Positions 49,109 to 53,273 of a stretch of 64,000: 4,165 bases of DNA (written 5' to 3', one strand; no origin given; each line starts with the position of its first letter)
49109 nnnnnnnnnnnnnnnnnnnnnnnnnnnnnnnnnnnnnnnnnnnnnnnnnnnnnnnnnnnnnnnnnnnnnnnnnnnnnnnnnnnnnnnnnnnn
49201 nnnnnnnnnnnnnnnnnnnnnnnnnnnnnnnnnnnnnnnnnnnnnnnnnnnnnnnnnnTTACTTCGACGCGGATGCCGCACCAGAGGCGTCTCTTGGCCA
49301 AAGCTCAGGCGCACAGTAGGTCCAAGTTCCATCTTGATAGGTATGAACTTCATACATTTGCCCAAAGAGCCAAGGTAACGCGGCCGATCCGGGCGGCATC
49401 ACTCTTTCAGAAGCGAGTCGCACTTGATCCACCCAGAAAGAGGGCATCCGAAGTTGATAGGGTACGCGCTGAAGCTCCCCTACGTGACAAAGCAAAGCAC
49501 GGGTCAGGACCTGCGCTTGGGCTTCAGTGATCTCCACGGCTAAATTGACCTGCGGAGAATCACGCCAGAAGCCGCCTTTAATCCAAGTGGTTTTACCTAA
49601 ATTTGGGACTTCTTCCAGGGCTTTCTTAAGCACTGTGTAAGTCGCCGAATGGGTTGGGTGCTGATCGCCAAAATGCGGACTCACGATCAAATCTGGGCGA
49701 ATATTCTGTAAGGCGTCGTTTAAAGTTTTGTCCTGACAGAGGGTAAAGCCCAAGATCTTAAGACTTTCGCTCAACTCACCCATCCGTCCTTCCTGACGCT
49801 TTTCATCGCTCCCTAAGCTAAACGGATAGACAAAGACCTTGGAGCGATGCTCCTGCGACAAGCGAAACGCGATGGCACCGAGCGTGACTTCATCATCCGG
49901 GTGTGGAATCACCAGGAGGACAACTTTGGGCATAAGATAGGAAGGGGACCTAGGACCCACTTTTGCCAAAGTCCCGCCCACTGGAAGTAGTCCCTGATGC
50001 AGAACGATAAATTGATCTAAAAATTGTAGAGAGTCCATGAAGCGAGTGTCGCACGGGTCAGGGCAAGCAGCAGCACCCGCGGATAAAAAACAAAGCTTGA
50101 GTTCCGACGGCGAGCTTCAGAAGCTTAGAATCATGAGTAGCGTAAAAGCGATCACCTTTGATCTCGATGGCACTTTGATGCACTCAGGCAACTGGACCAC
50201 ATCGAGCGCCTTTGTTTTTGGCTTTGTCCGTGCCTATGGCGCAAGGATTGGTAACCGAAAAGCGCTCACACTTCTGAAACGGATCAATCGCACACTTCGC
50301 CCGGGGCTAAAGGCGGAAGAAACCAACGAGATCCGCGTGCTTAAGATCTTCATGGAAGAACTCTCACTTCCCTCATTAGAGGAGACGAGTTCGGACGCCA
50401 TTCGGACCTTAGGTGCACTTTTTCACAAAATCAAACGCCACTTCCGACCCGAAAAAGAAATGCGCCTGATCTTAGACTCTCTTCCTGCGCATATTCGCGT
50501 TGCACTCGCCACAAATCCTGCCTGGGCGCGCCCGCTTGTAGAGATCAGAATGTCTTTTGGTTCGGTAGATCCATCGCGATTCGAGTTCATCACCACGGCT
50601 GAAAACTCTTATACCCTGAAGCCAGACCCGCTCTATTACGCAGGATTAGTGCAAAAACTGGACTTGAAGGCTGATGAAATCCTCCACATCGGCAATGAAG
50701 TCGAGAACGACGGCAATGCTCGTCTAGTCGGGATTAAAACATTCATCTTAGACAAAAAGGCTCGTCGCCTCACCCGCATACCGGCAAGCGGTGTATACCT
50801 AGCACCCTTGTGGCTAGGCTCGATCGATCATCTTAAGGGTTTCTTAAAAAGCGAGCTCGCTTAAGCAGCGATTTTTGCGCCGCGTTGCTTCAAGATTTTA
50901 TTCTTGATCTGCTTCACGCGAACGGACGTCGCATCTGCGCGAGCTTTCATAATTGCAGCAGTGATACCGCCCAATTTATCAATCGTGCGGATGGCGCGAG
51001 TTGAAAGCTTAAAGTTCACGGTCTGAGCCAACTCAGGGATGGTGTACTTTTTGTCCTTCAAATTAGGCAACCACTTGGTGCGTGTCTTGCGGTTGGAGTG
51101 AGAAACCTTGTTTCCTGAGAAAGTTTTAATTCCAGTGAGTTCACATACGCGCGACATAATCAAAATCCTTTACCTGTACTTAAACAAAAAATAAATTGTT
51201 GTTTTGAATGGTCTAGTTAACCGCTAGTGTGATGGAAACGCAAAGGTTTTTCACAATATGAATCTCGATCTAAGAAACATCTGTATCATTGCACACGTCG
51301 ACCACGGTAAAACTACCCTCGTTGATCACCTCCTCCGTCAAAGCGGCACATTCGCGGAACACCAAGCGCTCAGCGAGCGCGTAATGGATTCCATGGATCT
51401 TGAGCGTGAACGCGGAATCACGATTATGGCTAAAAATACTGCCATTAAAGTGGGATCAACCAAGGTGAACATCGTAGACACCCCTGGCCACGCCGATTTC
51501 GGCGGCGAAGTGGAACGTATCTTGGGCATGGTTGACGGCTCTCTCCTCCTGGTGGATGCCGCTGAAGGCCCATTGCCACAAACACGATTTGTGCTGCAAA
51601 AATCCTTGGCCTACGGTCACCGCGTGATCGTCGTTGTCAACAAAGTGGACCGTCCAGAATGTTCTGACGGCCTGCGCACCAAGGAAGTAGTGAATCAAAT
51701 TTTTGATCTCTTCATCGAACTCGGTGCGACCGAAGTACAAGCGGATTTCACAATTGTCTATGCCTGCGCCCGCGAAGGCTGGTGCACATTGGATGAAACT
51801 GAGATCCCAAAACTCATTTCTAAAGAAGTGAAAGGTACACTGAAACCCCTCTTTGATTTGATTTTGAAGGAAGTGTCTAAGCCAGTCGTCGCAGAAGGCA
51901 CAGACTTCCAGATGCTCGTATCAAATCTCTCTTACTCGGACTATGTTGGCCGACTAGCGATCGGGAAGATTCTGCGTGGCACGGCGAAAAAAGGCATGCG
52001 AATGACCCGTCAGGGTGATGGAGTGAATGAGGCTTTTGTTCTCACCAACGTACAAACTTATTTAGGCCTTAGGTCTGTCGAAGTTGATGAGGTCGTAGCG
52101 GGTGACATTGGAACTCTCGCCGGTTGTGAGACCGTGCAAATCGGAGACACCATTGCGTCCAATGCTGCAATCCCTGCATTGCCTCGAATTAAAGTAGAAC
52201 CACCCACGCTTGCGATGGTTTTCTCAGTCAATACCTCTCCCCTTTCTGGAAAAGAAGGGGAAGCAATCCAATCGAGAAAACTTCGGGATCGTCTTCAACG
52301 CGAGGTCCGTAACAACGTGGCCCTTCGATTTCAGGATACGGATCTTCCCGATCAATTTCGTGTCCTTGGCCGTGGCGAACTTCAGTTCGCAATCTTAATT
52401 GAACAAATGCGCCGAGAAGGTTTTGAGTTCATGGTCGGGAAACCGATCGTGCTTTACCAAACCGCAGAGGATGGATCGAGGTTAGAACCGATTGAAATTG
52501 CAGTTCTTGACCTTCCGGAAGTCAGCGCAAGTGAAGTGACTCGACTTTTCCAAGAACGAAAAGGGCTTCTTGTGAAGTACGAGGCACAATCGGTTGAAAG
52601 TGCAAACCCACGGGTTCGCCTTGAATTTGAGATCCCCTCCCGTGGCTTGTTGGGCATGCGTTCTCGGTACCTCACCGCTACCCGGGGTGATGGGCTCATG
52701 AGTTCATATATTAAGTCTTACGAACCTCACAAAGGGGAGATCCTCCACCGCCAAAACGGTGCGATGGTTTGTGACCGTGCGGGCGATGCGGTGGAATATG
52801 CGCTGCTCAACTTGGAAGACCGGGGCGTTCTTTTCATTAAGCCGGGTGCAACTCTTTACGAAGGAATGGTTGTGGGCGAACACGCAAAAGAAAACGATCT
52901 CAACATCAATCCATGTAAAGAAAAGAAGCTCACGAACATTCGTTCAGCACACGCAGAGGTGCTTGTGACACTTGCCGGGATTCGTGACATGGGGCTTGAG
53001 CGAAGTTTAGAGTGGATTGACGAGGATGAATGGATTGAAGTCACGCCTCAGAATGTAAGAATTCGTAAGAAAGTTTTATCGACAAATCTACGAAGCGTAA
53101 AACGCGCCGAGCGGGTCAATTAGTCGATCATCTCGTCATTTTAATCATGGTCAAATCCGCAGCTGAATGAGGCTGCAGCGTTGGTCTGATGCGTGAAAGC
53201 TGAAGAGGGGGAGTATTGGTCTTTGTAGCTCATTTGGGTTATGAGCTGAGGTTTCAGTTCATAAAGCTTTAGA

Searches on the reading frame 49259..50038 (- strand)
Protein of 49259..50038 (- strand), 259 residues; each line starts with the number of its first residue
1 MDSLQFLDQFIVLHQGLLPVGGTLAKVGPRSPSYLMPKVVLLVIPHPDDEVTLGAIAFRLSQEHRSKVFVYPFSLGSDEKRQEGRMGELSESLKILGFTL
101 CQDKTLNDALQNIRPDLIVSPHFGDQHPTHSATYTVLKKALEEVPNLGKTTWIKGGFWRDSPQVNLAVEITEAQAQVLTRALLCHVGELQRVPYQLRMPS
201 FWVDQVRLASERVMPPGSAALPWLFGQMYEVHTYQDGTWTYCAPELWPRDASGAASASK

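Call 78: search_protein_families(library=pfam, proteins=[window:49259-50038:-], max_evalue=0.0001)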
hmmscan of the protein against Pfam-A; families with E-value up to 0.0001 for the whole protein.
window:49259-50038:- (259 aa): 1 family
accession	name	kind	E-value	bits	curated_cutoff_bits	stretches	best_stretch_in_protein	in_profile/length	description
PF02585.22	PIG-L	-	1.1e-09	39.3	28.2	0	104-140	91-128/129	GlcNAc-PI de-N-acetylase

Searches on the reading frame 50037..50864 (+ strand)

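Call 78: search_protein_families(library=pfam, proteins=[window:50037-50864:+], max_evalue=0.0001)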
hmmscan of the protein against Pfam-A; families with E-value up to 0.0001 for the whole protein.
window:50037-50864:+ (275 aa): 2 families
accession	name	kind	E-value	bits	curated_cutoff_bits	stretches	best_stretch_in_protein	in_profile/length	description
PF00702.32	Hydrolase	-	3.9e-07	31.1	26.4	1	36-223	1-182/191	haloacid dehalogenase-like hydrolase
PF13419.12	HAD_2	-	6.1e-06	26.9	23.8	1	40-235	2-175/178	Haloacid dehalogenase-like hydrolase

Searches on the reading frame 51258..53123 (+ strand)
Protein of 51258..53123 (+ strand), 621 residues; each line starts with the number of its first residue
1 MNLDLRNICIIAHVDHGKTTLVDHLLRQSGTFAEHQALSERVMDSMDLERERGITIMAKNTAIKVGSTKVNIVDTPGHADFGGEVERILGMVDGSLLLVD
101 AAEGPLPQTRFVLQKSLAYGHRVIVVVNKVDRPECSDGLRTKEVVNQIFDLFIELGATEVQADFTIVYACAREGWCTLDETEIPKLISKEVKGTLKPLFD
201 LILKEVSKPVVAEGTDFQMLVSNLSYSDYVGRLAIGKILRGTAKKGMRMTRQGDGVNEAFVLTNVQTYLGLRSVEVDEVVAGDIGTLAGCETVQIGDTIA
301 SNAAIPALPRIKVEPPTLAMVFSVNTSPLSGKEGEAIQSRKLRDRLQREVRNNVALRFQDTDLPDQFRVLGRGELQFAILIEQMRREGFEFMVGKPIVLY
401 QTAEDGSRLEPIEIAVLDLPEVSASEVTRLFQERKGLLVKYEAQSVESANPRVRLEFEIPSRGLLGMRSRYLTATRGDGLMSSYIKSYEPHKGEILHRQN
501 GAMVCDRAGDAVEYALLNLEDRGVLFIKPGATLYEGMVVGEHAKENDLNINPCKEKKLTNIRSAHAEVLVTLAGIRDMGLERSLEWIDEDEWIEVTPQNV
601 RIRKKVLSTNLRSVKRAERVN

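Call 78: search_protein_families(library=pfam, proteins=[window:51258-53123:+], max_evalue=0.0001)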
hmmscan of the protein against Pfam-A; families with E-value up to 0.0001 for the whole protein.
window:51258-53123:+ (621 aa): 5 families
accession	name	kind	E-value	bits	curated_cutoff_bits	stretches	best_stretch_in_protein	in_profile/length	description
PF00009.33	GTP_EFTU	-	4.6e-52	176.8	26.5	1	5-182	3-174/188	Elongation factor Tu GTP binding domain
PF21018.2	BipA_C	-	7.5e-42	142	23.8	1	500-608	1-109/110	TypA/BipA C-terminal domain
PF00679.30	EFG_C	-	7.8e-12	45.5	27.9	1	409-497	3-87/89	Elongation factor G C-terminus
PF22042.2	EF-G_D2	-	1e-09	38.8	27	1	217-301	2-83/84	Elongation factor G domain 2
PF03144.31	GTP_EFTU_D2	-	7.6e-08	33.1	30.3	1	231-300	1-73/73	Elongation factor Tu domain 2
